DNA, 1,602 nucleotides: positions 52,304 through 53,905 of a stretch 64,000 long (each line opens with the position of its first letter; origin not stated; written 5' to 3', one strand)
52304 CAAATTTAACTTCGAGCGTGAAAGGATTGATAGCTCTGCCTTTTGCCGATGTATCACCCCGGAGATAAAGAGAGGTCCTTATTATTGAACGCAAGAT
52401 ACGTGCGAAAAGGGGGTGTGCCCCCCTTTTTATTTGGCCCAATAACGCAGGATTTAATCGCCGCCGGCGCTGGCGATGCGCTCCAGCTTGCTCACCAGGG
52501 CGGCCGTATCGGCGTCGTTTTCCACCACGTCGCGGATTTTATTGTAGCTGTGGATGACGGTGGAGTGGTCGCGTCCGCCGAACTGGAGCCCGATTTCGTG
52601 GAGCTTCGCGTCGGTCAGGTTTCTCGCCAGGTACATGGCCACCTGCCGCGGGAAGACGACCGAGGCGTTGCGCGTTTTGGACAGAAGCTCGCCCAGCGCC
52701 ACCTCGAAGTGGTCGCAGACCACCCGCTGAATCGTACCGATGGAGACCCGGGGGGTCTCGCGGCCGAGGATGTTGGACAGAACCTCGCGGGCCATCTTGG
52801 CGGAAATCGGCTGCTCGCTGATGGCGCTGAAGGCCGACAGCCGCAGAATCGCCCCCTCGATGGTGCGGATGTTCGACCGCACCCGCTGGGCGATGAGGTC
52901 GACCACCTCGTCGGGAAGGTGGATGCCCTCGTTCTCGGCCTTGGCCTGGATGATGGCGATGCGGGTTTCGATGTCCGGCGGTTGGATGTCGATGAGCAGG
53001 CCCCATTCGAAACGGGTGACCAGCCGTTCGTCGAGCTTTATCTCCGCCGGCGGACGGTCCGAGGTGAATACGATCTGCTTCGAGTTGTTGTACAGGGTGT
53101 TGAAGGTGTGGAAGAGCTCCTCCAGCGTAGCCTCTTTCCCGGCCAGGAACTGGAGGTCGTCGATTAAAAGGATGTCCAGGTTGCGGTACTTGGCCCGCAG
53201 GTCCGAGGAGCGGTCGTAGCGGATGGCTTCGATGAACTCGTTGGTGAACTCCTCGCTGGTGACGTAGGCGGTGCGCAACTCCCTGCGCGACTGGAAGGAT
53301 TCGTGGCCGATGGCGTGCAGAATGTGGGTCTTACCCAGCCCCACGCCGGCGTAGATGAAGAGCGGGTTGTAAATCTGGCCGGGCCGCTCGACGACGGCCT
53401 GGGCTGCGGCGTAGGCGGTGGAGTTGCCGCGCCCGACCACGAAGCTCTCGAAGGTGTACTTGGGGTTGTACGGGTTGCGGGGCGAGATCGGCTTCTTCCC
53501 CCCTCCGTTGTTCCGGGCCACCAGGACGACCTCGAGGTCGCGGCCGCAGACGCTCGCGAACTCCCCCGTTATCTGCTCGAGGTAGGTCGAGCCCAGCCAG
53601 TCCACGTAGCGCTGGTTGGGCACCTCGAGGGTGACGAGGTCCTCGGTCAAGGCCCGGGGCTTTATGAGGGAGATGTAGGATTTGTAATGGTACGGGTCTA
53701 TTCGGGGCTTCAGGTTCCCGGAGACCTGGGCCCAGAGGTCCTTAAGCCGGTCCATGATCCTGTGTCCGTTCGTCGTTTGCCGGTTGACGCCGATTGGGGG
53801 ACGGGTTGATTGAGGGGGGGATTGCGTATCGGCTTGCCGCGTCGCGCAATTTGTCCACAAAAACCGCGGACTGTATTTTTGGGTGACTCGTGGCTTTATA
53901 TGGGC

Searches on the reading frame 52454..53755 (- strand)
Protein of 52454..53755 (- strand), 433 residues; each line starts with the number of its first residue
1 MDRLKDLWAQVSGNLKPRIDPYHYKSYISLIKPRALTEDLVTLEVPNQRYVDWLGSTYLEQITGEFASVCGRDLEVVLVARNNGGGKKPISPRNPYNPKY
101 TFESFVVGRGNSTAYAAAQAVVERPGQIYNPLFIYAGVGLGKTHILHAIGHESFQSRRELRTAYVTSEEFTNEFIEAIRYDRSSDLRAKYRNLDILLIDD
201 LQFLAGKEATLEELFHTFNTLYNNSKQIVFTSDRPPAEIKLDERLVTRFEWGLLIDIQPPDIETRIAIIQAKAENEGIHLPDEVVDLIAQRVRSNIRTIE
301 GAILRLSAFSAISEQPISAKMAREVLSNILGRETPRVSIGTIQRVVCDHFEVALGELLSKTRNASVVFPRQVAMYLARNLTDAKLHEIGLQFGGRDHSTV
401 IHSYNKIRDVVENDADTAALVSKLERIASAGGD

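Call 78: search_protein_families(library=pfam, proteins=[window:52454-53755:-], max_evalue=0.00001)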
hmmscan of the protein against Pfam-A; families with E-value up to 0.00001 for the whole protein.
window:52454-53755:- (433 aa): 4 families
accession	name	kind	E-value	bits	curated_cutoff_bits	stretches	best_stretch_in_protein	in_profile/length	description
PF00308.24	Bac_DnaA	-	6.1e-65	218.8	23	1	97-256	2-162/162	Bacterial DnaA ATPAse domain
PF08299.17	Bac_DnaA_C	-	6.4e-29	100.2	31.5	1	341-407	3-69/69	Bacterial dnaA protein helix-turn-helix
PF11638.13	DnaA_N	-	7.1e-10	38.9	24.6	1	6-63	2-60/65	DnaA N-terminal domain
PF01695.23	IstB_IS21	-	9.5e-08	32.3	24.1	1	136-235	99-195/238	IstB-like ATP binding protein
